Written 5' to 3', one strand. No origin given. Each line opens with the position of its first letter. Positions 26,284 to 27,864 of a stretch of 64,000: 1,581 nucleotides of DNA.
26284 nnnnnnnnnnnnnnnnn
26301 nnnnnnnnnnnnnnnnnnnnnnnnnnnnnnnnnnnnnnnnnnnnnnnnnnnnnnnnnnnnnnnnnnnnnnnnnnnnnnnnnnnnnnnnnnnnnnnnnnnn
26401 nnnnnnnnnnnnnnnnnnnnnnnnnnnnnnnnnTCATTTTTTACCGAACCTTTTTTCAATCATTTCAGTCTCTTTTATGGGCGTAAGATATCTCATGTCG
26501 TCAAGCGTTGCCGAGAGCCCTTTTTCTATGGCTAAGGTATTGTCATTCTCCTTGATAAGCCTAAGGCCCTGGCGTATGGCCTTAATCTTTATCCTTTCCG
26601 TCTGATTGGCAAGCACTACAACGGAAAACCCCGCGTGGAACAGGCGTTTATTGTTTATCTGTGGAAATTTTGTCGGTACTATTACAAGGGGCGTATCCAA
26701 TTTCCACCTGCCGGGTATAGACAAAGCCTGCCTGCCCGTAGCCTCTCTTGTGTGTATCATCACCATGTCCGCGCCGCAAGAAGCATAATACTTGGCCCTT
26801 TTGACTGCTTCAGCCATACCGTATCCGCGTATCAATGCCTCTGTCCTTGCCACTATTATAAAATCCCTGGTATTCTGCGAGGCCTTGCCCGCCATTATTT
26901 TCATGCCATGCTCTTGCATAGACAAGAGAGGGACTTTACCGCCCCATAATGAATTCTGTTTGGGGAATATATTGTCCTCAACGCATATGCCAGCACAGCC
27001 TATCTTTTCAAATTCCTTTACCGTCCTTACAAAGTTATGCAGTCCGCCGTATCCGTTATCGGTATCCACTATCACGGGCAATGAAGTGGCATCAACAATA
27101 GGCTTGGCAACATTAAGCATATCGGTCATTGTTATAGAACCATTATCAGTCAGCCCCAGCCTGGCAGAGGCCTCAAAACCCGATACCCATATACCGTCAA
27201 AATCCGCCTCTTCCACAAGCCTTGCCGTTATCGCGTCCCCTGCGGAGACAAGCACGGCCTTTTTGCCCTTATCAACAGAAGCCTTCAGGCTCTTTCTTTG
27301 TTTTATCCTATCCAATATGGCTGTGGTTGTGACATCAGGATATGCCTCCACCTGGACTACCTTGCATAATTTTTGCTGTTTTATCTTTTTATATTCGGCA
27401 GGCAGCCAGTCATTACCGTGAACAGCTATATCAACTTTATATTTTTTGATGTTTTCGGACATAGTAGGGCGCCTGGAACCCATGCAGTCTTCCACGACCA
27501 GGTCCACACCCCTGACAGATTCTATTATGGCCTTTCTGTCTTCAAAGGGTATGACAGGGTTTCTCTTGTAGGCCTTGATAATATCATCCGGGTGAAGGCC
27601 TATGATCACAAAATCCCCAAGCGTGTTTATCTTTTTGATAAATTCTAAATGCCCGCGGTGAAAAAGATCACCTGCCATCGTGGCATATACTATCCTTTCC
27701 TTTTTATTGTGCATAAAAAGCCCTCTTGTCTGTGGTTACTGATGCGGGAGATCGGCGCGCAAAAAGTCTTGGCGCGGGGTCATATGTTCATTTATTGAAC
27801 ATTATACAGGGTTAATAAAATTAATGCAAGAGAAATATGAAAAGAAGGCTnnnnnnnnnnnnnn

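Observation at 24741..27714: Fom1-like cytidylyltransferase-PEP mutase fusion, split phosphonopyruvate decarboxylase and a short Fe-ADH-like gene embedded in a pseudaminic-acid locus, next to B12-radical-SAM enzymes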

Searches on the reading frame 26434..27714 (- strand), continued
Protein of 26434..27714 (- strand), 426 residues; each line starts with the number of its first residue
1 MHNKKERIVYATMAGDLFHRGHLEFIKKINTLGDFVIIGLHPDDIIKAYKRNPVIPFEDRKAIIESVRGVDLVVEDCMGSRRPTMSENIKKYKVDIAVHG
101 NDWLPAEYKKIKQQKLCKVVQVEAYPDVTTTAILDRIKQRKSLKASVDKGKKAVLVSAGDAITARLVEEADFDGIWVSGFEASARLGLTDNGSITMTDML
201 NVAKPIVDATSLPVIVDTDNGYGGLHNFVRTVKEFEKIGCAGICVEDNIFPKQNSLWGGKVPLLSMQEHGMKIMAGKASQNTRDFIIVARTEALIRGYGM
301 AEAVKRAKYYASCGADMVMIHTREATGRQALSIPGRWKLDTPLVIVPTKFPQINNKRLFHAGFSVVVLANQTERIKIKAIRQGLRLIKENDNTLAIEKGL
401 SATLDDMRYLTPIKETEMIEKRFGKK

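Call 72: search_protein_families(library=phrogs, proteins=[L020:1-1365:+, L020:2084-3130:+, L020:3707-4837:+, L020:5045-6976:+, L020:7172-7786:+, L021:1116-2114:+, L021:2498-3775:+, L021:4556-6049:+, L021:6076-7017:+, L021:7161-8471:+], max_evalue=0.001)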
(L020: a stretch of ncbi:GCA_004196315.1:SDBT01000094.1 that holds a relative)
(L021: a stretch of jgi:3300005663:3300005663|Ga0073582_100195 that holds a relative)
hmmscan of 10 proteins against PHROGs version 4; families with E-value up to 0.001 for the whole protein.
L020:1-1365:+ (454 aa): 2 families
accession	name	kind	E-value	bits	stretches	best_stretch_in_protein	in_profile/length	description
phrog_262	-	DNA, RNA and nucleotide metabolism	3.6e-23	82.6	1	2-297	382-736/856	DNA polymerase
phrog_1918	-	DNA, RNA and nucleotide metabolism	1.5e-11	45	2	179-294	143-262/382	DNA polymerase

L020:2084-3130:+ (348 aa): 1 family
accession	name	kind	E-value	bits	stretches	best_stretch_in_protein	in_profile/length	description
phrog_221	-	other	1.1e-24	88.4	1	36-343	59-360/367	metallo-phosphoesterase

L020:3707-4837:+ (376 aa): 4 families
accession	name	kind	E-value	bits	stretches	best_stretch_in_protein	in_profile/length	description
phrog_16465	-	DNA, RNA and nucleotide metabolism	3e-31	110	1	3-292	5-296/491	exonuclease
phrog_1499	-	unknown function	6.7e-09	36.5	1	1-352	3-321/427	-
phrog_77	-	DNA, RNA and nucleotide metabolism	5.3e-07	29.5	1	1-372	296-643/967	SbcC-like subunit of palindrome specific endonuclease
phrog_25363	-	unknown function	0.00051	21.2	0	1-49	5-53/77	-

L020:5045-6976:+ (643 aa): 2 families
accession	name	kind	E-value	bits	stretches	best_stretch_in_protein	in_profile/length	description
phrog_100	-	DNA, RNA and nucleotide metabolism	1.7e-11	44.3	1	1-191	29-221/989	SbcD-like subunit of palindrome specific endonuclease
phrog_85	-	DNA, RNA and nucleotide metabolism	9.5e-10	38.6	1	181-339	81-239/866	thymidylate synthase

L020:7172-7786:+ (204 aa): 4 families
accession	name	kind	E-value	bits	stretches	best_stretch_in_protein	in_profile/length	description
phrog_15167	-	other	5.8e-42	144.5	1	8-203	5-199/211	ATPase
phrog_77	-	DNA, RNA and nucleotide metabolism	1.3e-11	44.8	1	6-203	733-943/967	SbcC-like subunit of palindrome specific endonuclease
phrog_9802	-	unknown function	7.1e-08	32.9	1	33-201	188-335/438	-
phrog_20481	-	moron, auxiliary metabolic gene and host takeover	0.00092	20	0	36-77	15-58/66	toxin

L021:1116-2114:+ (332 aa): 0 families

L021:2498-3775:+ (425 aa): 1 family
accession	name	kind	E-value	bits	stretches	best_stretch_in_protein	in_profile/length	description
phrog_9915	-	unknown function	8.6e-66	223.2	2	113-395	1362-1643/1813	-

L021:4556-6049:+ (497 aa): 4 families
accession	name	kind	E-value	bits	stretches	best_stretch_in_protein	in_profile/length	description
phrog_617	-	head and packaging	8.9e-15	55.6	1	3-324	6-297/626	major head protein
phrog_11321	-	unknown function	6.8e-10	39.9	1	26-335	4-290/327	-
phrog_80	-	head and packaging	9.7e-09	35.9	1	5-327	217-547/607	head maturation protease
phrog_3244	-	head and packaging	2.2e-07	31.9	1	54-264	70-260/326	head maturation protease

L021:6076-7017:+ (313 aa): 1 family
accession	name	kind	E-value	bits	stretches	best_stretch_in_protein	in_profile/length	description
phrog_617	-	head and packaging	7.2e-06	26.2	1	74-281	407-592/626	major head protein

L021:7161-8471:+ (436 aa): 0 families

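Call 74: search_protein_families(library=pfam, proteins=[L017:6863-8290:+, L017:8259-9344:+, L017:9338-9997:+, L017:12411-13625:+, L017:13625-14821:+, L017:14806-15945:+, L017:15938-17236:+, L017:17220-18275:+, L017:4931-5746:+, L017:1998-4877:+], max_evalue=0.001)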
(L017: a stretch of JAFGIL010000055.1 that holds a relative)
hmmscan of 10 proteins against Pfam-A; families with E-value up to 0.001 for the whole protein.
L017:6863-8290:+ (476 aa): 1 family
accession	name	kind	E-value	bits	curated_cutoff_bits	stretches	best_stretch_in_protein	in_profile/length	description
PF03062.24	MBOAT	-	2.2e-25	90.1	27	1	149-376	80-327/337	MBOAT, membrane-bound O-acyltransferase family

L017:8259-9344:+ (362 aa): 1 family
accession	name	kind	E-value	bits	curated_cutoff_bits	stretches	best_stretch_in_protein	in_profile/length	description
PF07611.17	DUF1574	-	4.3e-07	30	29.1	1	59-315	56-303/342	Protein of unknown function (DUF1574)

L017:9338-9997:+ (220 aa): 1 family
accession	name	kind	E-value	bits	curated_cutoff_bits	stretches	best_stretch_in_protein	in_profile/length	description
PF13489.12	Methyltransf_23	-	5.5e-06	26.6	27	1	23-145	21-131/164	Methyltransferase domain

L017:12411-13625:+ (405 aa): 5 families
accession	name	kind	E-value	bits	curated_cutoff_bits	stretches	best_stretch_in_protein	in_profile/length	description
PF00534.26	Glycos_transf_1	-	4.5e-41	140.7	26.4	1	204-379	2-172/172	Glycosyl transferases group 1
PF13692.12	Glyco_trans_1_4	-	2.2e-34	119.2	27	1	218-365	2-142/142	Glycosyl transferases group 1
PF13439.12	Glyco_transf_4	-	4e-20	73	28.5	1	37-196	1-169/170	Glycosyltransferase Family 4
PF20706.3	GT4-conflict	-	7.3e-09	35.5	26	1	210-366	193-340/385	Family 4 Glycosyltransferase in conflict systems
PF13579.12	Glyco_trans_4_4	-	1.5e-07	32.3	29.7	1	38-189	1-155/158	Glycosyl transferase 4-like domain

L017:13625-14821:+ (399 aa): 3 families
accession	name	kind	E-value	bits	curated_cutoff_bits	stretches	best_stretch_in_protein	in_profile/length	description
PF13692.12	Glyco_trans_1_4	-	1.2e-24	87.6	27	1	222-360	2-142/142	Glycosyl transferases group 1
PF00534.26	Glycos_transf_1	-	4.6e-15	56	26.4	1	211-373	5-171/172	Glycosyl transferases group 1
PF13524.12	Glyco_trans_1_2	-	2e-11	44.5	25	1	255-387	13-141/144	Glycosyl transferase-like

L017:14806-15945:+ (380 aa): 7 families
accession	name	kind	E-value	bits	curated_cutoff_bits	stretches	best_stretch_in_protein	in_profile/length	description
PF00534.26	Glycos_transf_1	-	4.3e-43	147.3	26.4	1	190-355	3-171/172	Glycosyl transferases group 1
PF13692.12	Glyco_trans_1_4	-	2.1e-37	129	27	1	205-342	4-142/142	Glycosyl transferases group 1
PF13439.12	Glyco_transf_4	-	3.7e-18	66.6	28.5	1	17-181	1-170/170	Glycosyltransferase Family 4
PF13524.12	Glyco_trans_1_2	-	3.4e-07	30.7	25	1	218-366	3-138/144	Glycosyl transferase-like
PF13579.12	Glyco_trans_4_4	-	1.5e-06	29.1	29.7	1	18-176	1-158/158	Glycosyl transferase 4-like domain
PF20706.3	GT4-conflict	-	5e-05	22.9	26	1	243-361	247-376/385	Family 4 Glycosyltransferase in conflict systems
PF13477.12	Glyco_trans_4_2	-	0.00026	21.6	23.4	1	24-102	13-93/139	Glycosyl transferase 4-like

L017:15938-17236:+ (433 aa): 1 family
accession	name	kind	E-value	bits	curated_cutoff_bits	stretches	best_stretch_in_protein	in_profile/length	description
PF00501.34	AMP-binding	-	1e-05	24.9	29.9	1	181-261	246-329/384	AMP-binding enzyme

L017:17220-18275:+ (352 aa): 1 family
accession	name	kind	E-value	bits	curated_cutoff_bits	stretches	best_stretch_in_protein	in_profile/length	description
PF01075.23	Glyco_transf_9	-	3.1e-36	125.4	22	1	95-331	3-233/247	Glycosyltransferase family 9 (heptosyltransferase)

L017:4931-5746:+ (272 aa): 2 families
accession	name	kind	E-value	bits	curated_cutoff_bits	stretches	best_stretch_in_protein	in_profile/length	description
PF05711.17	TylF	-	5.4e-20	72.2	23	1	95-234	89-231/264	Macrocin-O-methyltransferase (TylF)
PF13578.12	Methyltransf_24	-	7.8e-10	40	26.3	1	103-232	2-105/105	Methyltransferase domain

L017:1998-4877:+ (960 aa): 3 families
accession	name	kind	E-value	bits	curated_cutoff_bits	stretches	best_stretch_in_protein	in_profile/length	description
PF18962.6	Por_Secre_tail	-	2e-08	34.8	27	1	879-958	1-75/75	Secretion system C-terminal sorting domain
PF00791.26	ZU5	-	2.9e-06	27.9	21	1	729-812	1-81/97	ZU5 domain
PF06739.17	SBBP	-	5.3e-06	26.7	20.5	0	303-326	9-32/38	Beta-propeller repeat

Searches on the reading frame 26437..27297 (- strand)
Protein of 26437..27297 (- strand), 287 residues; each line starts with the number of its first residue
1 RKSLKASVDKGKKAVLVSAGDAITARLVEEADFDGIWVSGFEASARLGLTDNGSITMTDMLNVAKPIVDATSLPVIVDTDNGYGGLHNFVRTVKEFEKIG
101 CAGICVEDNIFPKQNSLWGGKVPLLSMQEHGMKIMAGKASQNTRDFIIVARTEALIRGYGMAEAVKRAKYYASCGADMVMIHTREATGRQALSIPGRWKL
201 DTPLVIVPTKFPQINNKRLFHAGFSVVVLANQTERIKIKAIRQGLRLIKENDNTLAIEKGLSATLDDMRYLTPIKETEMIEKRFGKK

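Call 49: search_protein_representatives(protein=window:26437-27297:-)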
Query: 287 residues. Proteins with E-value up to 0.001 (for the whole library): 6775; up to 1e-10: 3314; up to 1e-30: 362. The best 150 are listed.
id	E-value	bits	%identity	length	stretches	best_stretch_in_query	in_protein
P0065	1.5e-103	362.3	56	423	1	2-285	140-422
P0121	2.2e-81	289.6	61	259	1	12-271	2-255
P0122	7.5e-74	264.9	45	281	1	12-285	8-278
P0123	1.5e-62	227.9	41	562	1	4-281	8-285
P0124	1.7e-60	221.1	46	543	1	12-250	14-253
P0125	6.5e-58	212.6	41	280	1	6-253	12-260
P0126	1.1e-56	208.6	42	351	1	16-281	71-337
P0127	2.1e-56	207.7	42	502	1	14-266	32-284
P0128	2.5e-56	207.4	42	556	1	14-284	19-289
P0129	2.7e-55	204.1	41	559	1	14-261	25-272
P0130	3.9e-55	203.5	43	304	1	4-284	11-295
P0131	8.0e-55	202.5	40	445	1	3-265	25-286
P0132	9.9e-54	198.9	39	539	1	15-269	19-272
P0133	1.2e-53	198.7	39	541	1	4-285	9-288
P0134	2.6e-53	197.6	37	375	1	9-286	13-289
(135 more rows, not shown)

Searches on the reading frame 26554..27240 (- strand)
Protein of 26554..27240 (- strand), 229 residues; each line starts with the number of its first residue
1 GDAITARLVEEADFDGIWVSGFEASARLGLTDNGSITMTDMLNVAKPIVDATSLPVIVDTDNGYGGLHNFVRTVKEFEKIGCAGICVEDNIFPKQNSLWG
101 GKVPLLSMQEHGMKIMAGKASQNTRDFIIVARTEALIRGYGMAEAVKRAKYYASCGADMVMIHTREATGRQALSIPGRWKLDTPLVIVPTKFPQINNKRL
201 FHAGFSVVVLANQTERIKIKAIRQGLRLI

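Call 31: search_solved_structures(query=window:26554-27240:-, max_evalue=1e-20, show_alignments=5)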
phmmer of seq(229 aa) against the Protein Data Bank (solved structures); distinct sequences matched with E-value up to 1e-20: 9.
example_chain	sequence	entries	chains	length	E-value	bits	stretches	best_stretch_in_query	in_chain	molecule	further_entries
1m1b_A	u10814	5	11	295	1.5e-51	178.3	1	3-226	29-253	PHOSPHOENOLPYRUVATE PHOSPHOMUTASE | PROTEIN (PHOSPHOENOLPYRUVATE MUTASE)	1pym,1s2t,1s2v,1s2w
5unc_A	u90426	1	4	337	1e-50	175.6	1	4-226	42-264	PHOSPHOENOLPYRUVATE PHOSPHOMUTASE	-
1s2u_A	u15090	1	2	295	2e-50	174.7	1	3-226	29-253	Phosphoenolpyruvate phosphomutase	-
2dua_A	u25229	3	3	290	7.2e-44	153.2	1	4-224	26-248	Phosphonopyruvate hydrolase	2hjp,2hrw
1zlp_A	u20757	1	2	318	2.6e-25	92.6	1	2-163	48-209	petal death protein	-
4iqd_A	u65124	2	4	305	3.8e-22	82.2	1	2-223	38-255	Carboxyvinyl-carboxyphosphonate phosphorylmutase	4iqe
1xg3_A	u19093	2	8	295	9.1e-22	80.9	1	6-161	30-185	Probable methylisocitrate lyase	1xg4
3eoo_A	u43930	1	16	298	2.2e-21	79.7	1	3-162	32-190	Methylisocitrate lyase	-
1mum_A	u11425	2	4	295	3.3e-21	79.1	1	6-161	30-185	2-methylisocitrate lyase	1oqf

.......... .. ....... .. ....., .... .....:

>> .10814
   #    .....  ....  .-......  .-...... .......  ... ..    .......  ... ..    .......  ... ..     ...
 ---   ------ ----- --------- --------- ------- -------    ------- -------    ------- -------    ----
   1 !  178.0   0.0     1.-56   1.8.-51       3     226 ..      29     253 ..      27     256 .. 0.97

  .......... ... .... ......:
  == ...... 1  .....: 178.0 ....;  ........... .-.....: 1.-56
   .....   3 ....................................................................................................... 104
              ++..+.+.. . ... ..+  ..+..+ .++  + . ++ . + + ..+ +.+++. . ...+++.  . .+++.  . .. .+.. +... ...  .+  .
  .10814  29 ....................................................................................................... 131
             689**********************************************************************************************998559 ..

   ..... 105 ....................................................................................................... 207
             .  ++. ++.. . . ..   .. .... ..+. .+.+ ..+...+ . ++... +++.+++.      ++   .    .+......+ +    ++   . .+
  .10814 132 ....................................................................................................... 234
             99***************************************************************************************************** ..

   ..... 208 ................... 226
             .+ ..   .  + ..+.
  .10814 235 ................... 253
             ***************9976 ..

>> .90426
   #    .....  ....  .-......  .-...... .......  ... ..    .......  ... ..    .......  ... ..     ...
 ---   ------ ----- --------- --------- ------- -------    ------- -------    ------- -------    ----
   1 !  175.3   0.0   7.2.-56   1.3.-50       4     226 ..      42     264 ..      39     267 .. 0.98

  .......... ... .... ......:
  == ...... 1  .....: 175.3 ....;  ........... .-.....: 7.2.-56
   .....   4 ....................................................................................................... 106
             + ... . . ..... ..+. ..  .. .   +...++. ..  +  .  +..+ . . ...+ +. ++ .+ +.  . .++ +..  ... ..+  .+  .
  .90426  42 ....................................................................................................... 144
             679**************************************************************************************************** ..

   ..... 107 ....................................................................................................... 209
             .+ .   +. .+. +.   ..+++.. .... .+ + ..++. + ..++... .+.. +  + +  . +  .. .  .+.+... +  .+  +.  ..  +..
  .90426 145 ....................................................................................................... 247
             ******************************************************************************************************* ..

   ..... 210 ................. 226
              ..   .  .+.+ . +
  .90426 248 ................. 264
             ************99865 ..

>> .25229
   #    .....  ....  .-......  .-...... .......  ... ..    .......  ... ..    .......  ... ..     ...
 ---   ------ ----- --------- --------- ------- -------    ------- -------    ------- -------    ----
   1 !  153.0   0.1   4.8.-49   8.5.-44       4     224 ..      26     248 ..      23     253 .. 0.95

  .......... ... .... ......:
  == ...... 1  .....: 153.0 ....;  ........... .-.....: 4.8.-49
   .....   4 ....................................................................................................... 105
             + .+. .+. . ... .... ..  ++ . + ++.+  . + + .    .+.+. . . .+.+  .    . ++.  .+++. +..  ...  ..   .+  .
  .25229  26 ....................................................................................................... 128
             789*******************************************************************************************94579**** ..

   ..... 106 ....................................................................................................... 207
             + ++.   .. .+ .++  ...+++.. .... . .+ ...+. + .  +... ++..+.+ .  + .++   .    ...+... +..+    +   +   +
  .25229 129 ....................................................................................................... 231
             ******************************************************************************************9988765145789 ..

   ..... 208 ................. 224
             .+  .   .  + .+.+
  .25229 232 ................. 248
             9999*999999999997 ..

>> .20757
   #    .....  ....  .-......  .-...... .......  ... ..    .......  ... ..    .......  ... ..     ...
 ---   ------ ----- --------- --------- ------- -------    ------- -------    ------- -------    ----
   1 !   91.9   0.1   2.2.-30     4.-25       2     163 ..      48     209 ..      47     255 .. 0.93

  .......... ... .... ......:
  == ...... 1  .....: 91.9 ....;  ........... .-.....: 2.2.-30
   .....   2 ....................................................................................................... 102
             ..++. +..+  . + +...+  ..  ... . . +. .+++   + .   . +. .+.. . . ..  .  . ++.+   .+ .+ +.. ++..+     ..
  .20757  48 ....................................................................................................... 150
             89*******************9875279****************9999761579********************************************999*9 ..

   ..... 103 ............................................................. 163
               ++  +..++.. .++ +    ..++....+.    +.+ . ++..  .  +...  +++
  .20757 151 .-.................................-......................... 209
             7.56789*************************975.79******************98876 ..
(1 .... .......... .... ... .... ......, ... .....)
